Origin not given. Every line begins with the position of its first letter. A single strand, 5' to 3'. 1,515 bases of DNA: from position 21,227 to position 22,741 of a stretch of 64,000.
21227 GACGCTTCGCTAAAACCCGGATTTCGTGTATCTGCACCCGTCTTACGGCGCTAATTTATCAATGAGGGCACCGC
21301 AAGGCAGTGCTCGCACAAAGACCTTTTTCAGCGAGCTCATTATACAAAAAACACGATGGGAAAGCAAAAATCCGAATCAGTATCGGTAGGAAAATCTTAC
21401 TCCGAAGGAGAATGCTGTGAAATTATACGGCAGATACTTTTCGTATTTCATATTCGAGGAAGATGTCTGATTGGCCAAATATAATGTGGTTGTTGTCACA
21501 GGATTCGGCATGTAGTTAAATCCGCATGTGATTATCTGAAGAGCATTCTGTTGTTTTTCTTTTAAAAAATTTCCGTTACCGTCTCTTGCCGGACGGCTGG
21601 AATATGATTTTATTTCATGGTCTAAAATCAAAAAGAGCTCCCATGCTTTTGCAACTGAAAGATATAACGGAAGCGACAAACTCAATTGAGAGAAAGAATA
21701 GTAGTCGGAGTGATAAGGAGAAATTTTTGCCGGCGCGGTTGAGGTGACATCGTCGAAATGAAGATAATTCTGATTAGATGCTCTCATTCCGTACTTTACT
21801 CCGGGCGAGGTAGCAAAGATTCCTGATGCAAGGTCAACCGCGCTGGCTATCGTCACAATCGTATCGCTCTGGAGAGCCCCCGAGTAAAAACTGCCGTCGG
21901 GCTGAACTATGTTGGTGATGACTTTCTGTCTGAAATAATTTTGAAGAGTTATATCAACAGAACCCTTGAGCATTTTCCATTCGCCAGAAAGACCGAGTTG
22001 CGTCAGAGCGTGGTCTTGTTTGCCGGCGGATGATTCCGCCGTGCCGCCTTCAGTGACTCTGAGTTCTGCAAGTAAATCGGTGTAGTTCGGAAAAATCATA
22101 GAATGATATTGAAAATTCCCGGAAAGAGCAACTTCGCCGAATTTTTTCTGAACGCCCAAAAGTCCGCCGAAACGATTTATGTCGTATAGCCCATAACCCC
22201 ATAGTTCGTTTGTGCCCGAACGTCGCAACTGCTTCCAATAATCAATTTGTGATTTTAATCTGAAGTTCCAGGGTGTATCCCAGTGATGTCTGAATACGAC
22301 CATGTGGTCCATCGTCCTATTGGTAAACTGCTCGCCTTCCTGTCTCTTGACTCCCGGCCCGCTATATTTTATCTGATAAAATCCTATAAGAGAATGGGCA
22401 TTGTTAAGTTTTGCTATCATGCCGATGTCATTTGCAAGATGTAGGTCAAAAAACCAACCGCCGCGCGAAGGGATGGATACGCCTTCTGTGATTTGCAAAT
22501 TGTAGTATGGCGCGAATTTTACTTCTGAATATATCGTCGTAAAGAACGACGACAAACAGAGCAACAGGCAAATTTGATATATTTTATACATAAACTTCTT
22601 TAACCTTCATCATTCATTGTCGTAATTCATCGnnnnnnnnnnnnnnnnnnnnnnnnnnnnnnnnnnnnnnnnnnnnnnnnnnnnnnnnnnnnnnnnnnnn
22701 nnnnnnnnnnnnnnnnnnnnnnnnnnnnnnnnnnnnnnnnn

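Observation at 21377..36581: Uncharacterised cell-envelope gene cluster: giant tail-anchored coiled-coil protein, FecR-domain protein, three predicted outer-membrane beta-barrels and a T9SS type-B FG-GAP adhesin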

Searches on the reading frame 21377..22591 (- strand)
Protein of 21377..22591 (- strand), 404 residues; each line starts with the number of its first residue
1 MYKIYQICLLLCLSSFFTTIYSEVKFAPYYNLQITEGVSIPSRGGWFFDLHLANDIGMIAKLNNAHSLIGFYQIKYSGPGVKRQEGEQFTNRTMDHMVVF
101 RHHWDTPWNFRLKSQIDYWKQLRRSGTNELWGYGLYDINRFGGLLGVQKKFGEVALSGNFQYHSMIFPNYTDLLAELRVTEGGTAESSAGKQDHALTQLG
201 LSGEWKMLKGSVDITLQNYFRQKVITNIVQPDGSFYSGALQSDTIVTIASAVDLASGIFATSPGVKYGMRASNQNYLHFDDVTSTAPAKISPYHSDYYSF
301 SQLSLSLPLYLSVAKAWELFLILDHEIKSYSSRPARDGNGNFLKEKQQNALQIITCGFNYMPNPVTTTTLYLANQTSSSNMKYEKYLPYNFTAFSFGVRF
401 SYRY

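Call 4: search_protein_families(library=pfam, proteins=[window:21377-22591:-], max_evalue=0.1)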
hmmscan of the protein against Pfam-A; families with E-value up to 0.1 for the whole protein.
window:21377-22591:- (404 aa): 0 families

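Call 5: search_protein_families(library=ncbifam, proteins=[window:21377-22591:-], max_evalue=0.1)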
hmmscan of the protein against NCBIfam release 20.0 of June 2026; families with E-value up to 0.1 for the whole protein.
window:21377-22591:- (404 aa): 0 families

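Call 25: find_homologous_proteins(query=window:21377-22591:-)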
Query window:21377-22591:- (404 aa): 25 proteins with E <= 0.001 among 2559 candidates.
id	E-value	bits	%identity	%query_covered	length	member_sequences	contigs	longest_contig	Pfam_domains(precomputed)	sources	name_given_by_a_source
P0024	1.3e-275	932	100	100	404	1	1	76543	-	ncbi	-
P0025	2.6e-172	592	63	98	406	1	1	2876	-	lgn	-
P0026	2.3e-171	588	64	99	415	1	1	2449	-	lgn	-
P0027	7.9e-162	557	62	94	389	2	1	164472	-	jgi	-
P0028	1.6e-159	550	59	99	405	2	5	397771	-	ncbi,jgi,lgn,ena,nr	ncbi:MAG: hypothetical protein CVU77_08190 [Elusimicrobia bacterium HGW-Elusimicrobia-1]|jgi:hypothe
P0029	9.4e-157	540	61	95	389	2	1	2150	-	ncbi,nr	ncbi:MAG: hypothetical protein QME32_07530, partial [Endomicrobiia bacterium]|nr:hypothetical protei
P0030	1.1e-154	534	60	95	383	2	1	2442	-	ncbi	-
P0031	6.5e-116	406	48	96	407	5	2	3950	-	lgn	-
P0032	6.5e-113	396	48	95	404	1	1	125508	-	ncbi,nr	ncbi:MAG: hypothetical protein PHE88_09690 [Elusimicrobia bacterium]|nr:hypothetical protein [Elusim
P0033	1.0e-111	392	46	99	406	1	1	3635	-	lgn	-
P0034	8.8e-109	382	45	100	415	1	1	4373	-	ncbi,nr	ncbi:MAG: hypothetical protein Q7K21_02020, partial [Elusimicrobiota bacterium]|nr:hypothetical prot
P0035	6.0e-105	370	46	95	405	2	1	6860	-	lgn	-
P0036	6.4e-105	370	45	95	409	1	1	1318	-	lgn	-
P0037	4.7e-104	367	44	95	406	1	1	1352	-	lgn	-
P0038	2.7e-103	364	45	99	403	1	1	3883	-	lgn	-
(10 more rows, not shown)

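Call 35: predict_structure(alignment_id=A1)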
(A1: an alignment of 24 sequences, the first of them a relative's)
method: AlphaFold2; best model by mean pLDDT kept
length: 404 residues; sequences in the alignment: 24
mean_pLDDT: 85.9   pTM: 0.77
mean pLDDT of the five models: 85.9, 85.8, 85.7, 82.3, 79.0
residues with pLDDT >= 90: 230; 70-90: 112; 50-70: 55; < 50: 7
segments of 3 or more residues with pLDDT < 50: none
pLDDT, mean of each block of 10 residues (from residue 1): 78 68 84 92 82 94 92 87 53 89 93 96 71 79 96 95 88 52 54 91 96 96 84 81 97 95 98 86 68 87 97 94 97 87 90 97 94 94 67 93 93
secondary structure, 60 per line:
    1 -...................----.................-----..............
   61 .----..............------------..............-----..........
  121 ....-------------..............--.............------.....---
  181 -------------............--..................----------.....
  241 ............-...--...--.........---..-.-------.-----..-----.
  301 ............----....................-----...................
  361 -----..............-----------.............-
elements in order: H2-20 E25-41 E47-61 E66-79 E92-105 E111-124 E138-151 E154-166 H173-177 E194-205 E208-225 E236-252 E254-256 E259-261 E264-272 E300-312 E317-336 E342-360 E366-379 E391-403
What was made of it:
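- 21377..22591 (-): g6: a 404-aa outer-membrane protein with a signal peptide and a 16-strand porin-like barrel ending in ...FSYRY. AlphaFold2 pLDDT 85.9, pTM 0.77 (call 35).
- On 16-strand general porins: The g6 model has 16 long strands at pLDDT 85.9 (call 35).
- Checked: g6: AlphaFold2 pLDDT 85.9, signal helix plus 16 long strands (call 35).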

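Call 40: fold_search(model_id=the predicted structure, library=pdb)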
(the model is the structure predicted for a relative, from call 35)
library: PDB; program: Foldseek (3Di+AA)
matches with E <= 10: 813; with E <= 0.001: 330
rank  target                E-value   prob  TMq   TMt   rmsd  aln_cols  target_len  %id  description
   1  6ehe                  1.6e-07  1.00  0.45  0.57   9.7       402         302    9  OmpTdeltaL8 (loop L8 deletion mutant of OmpT), an outer membrane protein of Vibrio cholerae (released 2018-04-25)
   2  6ehf                  2.5e-07  1.00  0.45  0.54   9.8       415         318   10  OmpT (in-vitro folded), an outer membrane protein Vibrio cholerae (trimer form) (released 2018-04-25)
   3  6ehd                  2.8e-07  1.00  0.46  0.56   9.3       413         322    9  OmpT (in-vitro folded), an outer membrane protein of Vibrio cholerae (released 2018-04-25)
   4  8p98_A                8.2e-07  1.00  0.36  0.27  13.4       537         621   11  BtuB3G3 bound to cyanocobalamin with ordered EL8 (released 2023-08-16)
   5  9b8h_A                9.5e-07  1.00  0.45  0.33   9.9       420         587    8  Cryo-EM structure of E. coli cellulose synthase subunit C with cellotetraose (released 2025-02-19)
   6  8pz4                  9.5e-07  1.00  0.46  0.41  12.0       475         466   11  Structure of alginate transporter, AlgE, solved at wavelength 2.755 A (released 2023-10-25)
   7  2fgq                  1.2e-06  1.00  0.45  0.53   9.1       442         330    9  High resolution X-ray structure of Omp32 in complex with malate (released 2006-01-31)
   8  4rjw                  1.5e-06  1.00  0.49  0.47  12.5       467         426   11  Crystal structure of Pseudomonas aeruginosa OprO (released 2015-10-21)
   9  2hdi_A                1.5e-06  1.00  0.38  0.29  12.0       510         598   10  Crystal structure of the Colicin I receptor Cir from E.coli in complex with receptor binding domain of Colicin Ia. (released 2007-05-08)
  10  9b8a                  2.0e-06  1.00  0.44  0.34  10.1       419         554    8  Cryo-EM structure of E. coli cellulose synthase subunit C (released 2025-02-19)
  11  8q2o                  2.0e-06  1.00  0.46  0.41  11.7       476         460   10  Structure of alginate transporter AlgE from P. aeruginosa PAO1 by using Se-MAG for the the lipid cubic phase crystalliza (released 2024-05-15)
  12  6tzk                  2.1e-06  1.00  0.45  0.41   9.9       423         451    9  Bacterial cellulose synthase outermembrane channel BcsC with terminal TPR repeat (released 2019-10-23)
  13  5oyk                  2.4e-06  1.00  0.46  0.55   9.8       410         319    9  Outer-membrane expressed OmpT of Vibrio cholerae (released 2018-04-25)
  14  4y25                  2.5e-06  1.00  0.45  0.60   8.1       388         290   10  Bacterial polysaccharide outer membrane secretin (released 2016-03-16)
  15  2r4o_A                2.8e-06  1.00  0.33  0.32  15.8       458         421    9  Crystal structure of the long-chain fatty acid transporter FadL mutant delta NPA (released 2008-09-16)
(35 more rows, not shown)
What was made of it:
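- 21377..22591 (-): The best Foldseek matches are 16-18-strand porins and exporters with TM-score at or below 0.5 (call 40).
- On 16-strand general porins: Its top fold matches are OmpT, Omp32, OmpF, PorB, OprO and AlgE (call 40).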

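Call 56: find_related_loci(query=A1, collection=genome_contigs, flank=10000)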
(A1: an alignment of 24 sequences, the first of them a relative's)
Query A1 (404 aa) in genome_contigs; peptide patterns used: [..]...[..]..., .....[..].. (x = any residue, [..] = any of these).
93 stretches matched a pattern; 38 encode a relative of the query (tblastn E <= 1e-3); 38 distinct loci.
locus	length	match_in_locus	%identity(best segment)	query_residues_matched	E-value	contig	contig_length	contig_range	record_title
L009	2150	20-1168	61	20-404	4e-175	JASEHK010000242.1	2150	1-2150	MAG: Endomicrobiia bacterium isolate Yes70-21 NODE_242_length_2150_cov_2.954654, whole genome shotgun sequence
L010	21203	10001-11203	46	1-404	1e-119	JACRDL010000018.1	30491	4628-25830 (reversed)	MAG: Elusimicrobia bacterium isolate NC_groundwater_1671_Pr3_B-0.1um_38_13 SR-2_scaffold_141_720471, whole genome shotgu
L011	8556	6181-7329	48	22-404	4e-117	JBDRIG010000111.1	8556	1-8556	MAG: Elusimicrobiota bacterium isolate MEGAHIT-group-1.573 k141_4382596, whole genome shotgun sequence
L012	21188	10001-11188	47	7-404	2e-115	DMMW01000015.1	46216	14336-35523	MAG TPA_asm: Elusimicrobia bacterium isolate UBA9627 contig_2214, whole genome shotgun sequence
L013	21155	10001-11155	44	18-404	1e-114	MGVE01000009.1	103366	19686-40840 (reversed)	MAG: Elusimicrobia bacterium RIFOXYA2_FULL_47_53 rifoxya2_full_scaffold_237, whole genome shotgun sequence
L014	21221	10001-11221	45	1-404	1e-113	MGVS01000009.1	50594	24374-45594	MAG: Elusimicrobia bacterium RIFOXYD2_FULL_34_15 rifoxyd2_full_scaffold_118, whole genome shotgun sequence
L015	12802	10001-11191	43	8-404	3e-109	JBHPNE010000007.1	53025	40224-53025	Elusimicrobiota bacterium isolate SAG AM-326-M04 AM-326-M04_NODE_7, whole genome shotgun sequence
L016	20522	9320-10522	43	1-404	2e-104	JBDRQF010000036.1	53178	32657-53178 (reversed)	MAG: Elusimicrobiota bacterium isolate MEGAHIT-group-2.27 k141_81885, whole genome shotgun sequence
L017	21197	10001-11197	42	3-404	4e-103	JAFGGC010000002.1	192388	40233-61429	MAG: Endomicrobiales bacterium isolate Zod_Metabat.1366 k87_663108, whole genome shotgun sequence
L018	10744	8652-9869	42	1-404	3e-103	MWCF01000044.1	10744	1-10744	MAG: Elusimicrobia bacterium ADurb.Bin231 BWY26_contig000044, whole genome shotgun sequence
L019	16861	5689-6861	42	7-404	5e-99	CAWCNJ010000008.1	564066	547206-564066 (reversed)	MAG: Endomicrobiales bacterium isolate MFD09286.bin.2.87 genome assembly, contig: contig_66531, whole genome shotgun seq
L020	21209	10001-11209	41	1-404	8e-99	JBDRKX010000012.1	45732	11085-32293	MAG: Elusimicrobiota bacterium isolate MEGAHIT-group-1.744 k141_7977882, whole genome shotgun sequence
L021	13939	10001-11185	41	6-404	9e-98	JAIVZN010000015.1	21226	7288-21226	MAG: Deltaproteobacteria bacterium isolate SFP3_US_06_6 NODE_511_length_21226_cov_3.390255, whole genome shotgun sequenc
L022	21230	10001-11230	38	3-404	3e-94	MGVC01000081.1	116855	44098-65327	MAG: Elusimicrobia bacterium RIFOXYA2_FULL_39_19 rifoxya2_full_scaffold_84, whole genome shotgun sequence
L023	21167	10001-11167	40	7-404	4e-91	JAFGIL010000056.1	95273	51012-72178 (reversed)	MAG: Endomicrobiales bacterium isolate Zod_Metabat.202 k87_10235944, whole genome shotgun sequence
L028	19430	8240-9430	38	1-404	7e-84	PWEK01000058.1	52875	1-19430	MAG: Elusimicrobia bacterium isolate T1Sed10_83R1 T1-Sed10-C331, whole genome shotgun sequence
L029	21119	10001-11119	37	22-404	3e-73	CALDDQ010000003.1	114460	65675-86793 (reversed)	MAG: uncultured Endomicrobia bacterium isolate N1_Bin_MAXBIN__092_1 genome assembly, contig: c_000000012562, whole genom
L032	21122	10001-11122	33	26-404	8e-62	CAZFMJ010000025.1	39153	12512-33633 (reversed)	MAG TPA_asm: uncultured Elusimicrobiales bacterium isolate SRP062349_co5_12 genome assembly, contig: NODE_234_length_391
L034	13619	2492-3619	32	27-404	4e-59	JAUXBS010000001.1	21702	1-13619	MAG: Clostridia bacterium isolate CSMAG_2805 CSMAG_2805_k117_3799391_length_21702_cov_20.9481, whole genome shotgun sequ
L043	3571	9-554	32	216-404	4e-21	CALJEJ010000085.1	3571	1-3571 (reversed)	MAG: uncultured Endomicrobia bacterium isolate S1_Bin_METABAT__312_1 genome assembly, contig: c_000002348677, whole geno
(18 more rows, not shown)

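Call 64: search_protein_families(library=ncbifam, proteins=[L012:14546-19384:+, L012:19478-20422:+, L022:11282-12916:+, L028:17847-18770:-, L028:18770-19429:-, L029:11207-12886:+, L029:12942-14303:+, L032:11240-14749:+, L032:14784-15521:+], max_evalue=0.001)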
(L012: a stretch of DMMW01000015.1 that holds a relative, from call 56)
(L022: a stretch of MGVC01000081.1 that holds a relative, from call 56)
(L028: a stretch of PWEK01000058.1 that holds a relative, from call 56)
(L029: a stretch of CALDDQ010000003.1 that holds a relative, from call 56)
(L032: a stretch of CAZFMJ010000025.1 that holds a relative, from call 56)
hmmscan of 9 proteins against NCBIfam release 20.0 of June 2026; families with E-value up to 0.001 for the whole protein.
L012:14546-19384:+ (1612 aa): 2 families
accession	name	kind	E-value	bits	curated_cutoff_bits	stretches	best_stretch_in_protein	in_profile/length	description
NF005176.1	PRK06655.1-1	equivalog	0.0004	20.3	230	0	1544-1598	99-152/197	flagellar hook assembly protein FlgD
TIGR04134.1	lipo_with_rSAM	hypoth_equivalog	0.00063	19.8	39.8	0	244-304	35-97/150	radical SAM-associated putative lipoprotein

L012:19478-20422:+ (314 aa): 4 families
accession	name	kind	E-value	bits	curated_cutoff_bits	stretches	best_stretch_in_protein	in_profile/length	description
NF033709.1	PorV_fam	subfamily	8e-56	190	90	1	33-314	1-326/326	PorV/PorQ family protein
NF033711.1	T9SS_PorQ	equivalog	7.1e-38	130.5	220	1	13-225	4-213/335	type IX secretion system protein PorQ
NF033710.1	T9SS_OM_PorV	equivalog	4.6e-24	85.3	250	1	31-231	21-241/367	type IX secretion system outer membrane channel protein PorV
NF052325.1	PorVQ2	equivalog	3.5e-21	75.5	325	1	36-198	27-196/354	putative type IX sorting system protein PorV2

L022:11282-12916:+ (544 aa): 2 families
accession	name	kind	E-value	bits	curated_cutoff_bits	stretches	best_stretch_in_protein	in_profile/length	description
NF033709.1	PorV_fam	subfamily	2.5e-10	40.5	90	2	316-516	106-308/326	PorV/PorQ family protein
NF052325.1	PorVQ2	equivalog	6.1e-07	28.7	325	1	33-63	35-65/354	putative type IX sorting system protein PorV2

L028:17847-18770:- (307 aa): 4 families
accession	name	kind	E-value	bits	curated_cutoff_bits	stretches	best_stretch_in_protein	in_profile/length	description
NF033709.1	PorV_fam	subfamily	9.5e-55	186.4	90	1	29-305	1-325/326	PorV/PorQ family protein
NF033711.1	T9SS_PorQ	equivalog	1e-33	116.8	220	1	24-216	18-212/335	type IX secretion system protein PorQ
NF033710.1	T9SS_OM_PorV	equivalog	9.7e-24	84.2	250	1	24-219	18-233/367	type IX secretion system outer membrane channel protein PorV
NF052325.1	PorVQ2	equivalog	8.3e-15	54.5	325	1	33-192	28-198/354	putative type IX sorting system protein PorV2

L028:18770-19429:- (219 aa): 4 families
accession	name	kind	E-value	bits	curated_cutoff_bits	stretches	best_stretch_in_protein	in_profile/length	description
NF052228.1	T9SS_PorZ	equivalog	2.4e-06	26.3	260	1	122-219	670-757/757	type IX secretion system anionic LPS delivery protein PorZ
NF033707.1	T9SS_sortase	equivalog_domain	4.8e-06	24.5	420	1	118-210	992-1081/1095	type IX secretion system sortase PorU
TIGR04183.1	Por_Secre_tail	domain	0.00037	20.4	23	0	129-216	3-70/72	T9SS type A sorting domain-containing protein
NF005176.1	PRK06655.1-1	equivalog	0.00053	20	230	1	123-214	69-157/197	flagellar hook assembly protein FlgD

L029:11207-12886:+ (559 aa): 5 families
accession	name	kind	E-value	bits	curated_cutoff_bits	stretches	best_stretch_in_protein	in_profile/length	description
TIGR03296.1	M6dom_TIGR03296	domain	6.5e-44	150.9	110.8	1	89-367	1-286/286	M6 family metalloprotease domain-containing protein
NF052323.1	T9SSA_dep_M6i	equivalog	3.4e-23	81.6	600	2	243-351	254-356/1043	T9SS-dependent M6-like inactivated metalloprotease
TIGR04183.1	Por_Secre_tail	domain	5.9e-06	26.2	23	1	490-558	15-72/72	T9SS type A sorting domain-containing protein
NF005176.1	PRK06655.1-1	equivalog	1.5e-05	25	230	1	494-548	97-151/197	flagellar hook assembly protein FlgD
NF009452.0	PRK12812.1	equivalog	0.00087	18.6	258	0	496-544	154-204/289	flagellar basal body rod modification protein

L029:12942-14303:+ (453 aa): 1 family
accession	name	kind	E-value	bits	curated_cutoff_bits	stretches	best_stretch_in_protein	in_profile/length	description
NF033709.1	PorV_fam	subfamily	2.1e-07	30.8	90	1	28-194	5-181/326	PorV/PorQ family protein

L032:11240-14749:+ (1169 aa): 29 families (the best 25 are shown)
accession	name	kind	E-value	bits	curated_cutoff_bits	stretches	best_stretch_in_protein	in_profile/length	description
TIGR02168.1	SMC_prok_B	equivalog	2.7e-273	909.7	567.35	2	2-624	1-631/1181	chromosome segregation protein SMC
TIGR02169.1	SMC_prok_A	equivalog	3.3e-161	538.4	729.4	2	2-619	1-623/1165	chromosome segregation protein SMC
NF045487.1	ASRP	equivalog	1.1e-30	106.8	300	4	656-1116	150-589/593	archaea-specific SMC-related protein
NF003034.1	PRK03918.1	equivalog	1.8e-24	85.8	700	3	797-1142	527-876/878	DNA double-strand break repair ATPase Rad50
NF045780.1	TrlF_fam_ATP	equivalog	5.1e-17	61.9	350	2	651-1118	428-884/944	TrlF family AAA-like ATPase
NF041034.1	Rad50_Sulf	equivalog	6.1e-16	57.5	1000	2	1-52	1-51/872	DNA double-strand break repair ATPase Rad50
NF002572.0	PRK02224.1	equivalog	2.3e-15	56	1087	1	157-524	212-584/888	DNA double-strand break repair ATPase Rad50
TIGR04523.1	Mplasa_alph_rch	subfamily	1e-13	50.2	270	3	240-494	364-616/745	helix-rich protein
NF041035.1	Rad50_Halo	equivalog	1.2e-13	50.4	1000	1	655-997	251-595/883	DNA double-strand break repair ATPase Rad50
NF002244.0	PRK01156.1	equivalog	1.4e-11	43.3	847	2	1-48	1-47/895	DNA double-strand break repair ATPase Rad50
TIGR00634.1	recN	equivalog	8.2e-10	38.2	407.85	2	831-1143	223-527/563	DNA repair protein RecN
TIGR02857.1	CydD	equivalog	6.1e-07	28.7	435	1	1055-1127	457-525/529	thiol reductant ABC exporter subunit CydD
TIGR01978.1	sufC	equivalog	1.4e-06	27.9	212.8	0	1057-1124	145-209/243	Fe-S cluster assembly ATPase SufC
NF010068.0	PRK13548.1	equivalog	1.5e-06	27.5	261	0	12-43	18-50/261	heme ABC transporter ATP-binding protein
TIGR00972.1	3a0107s01c2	equivalog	2.4e-06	27.1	343.2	0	1053-1125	141-210/248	phosphate ABC transporter ATP-binding protein PstB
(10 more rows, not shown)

L032:14784-15521:+ (245 aa): 3 families
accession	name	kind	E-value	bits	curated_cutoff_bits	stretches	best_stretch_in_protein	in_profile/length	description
TIGR00040.1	yfcE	subfamily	1.8e-10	41.1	56.25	1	4-117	4-86/158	YfcE family phosphodiesterase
NF006988.0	PRK09453.1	equivalog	3e-10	40.2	117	1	4-66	4-75/183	phosphodiesterase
NF001204.0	PRK00166.1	equivalog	5e-07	29.3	176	1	5-116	5-120/276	symmetrical bis(5'-nucleosyl)-tetraphosphatase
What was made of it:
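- Two of those barrels pass the NCBIfam PorV/PorQ cut-off, at 190 and 186 bits (call 64).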
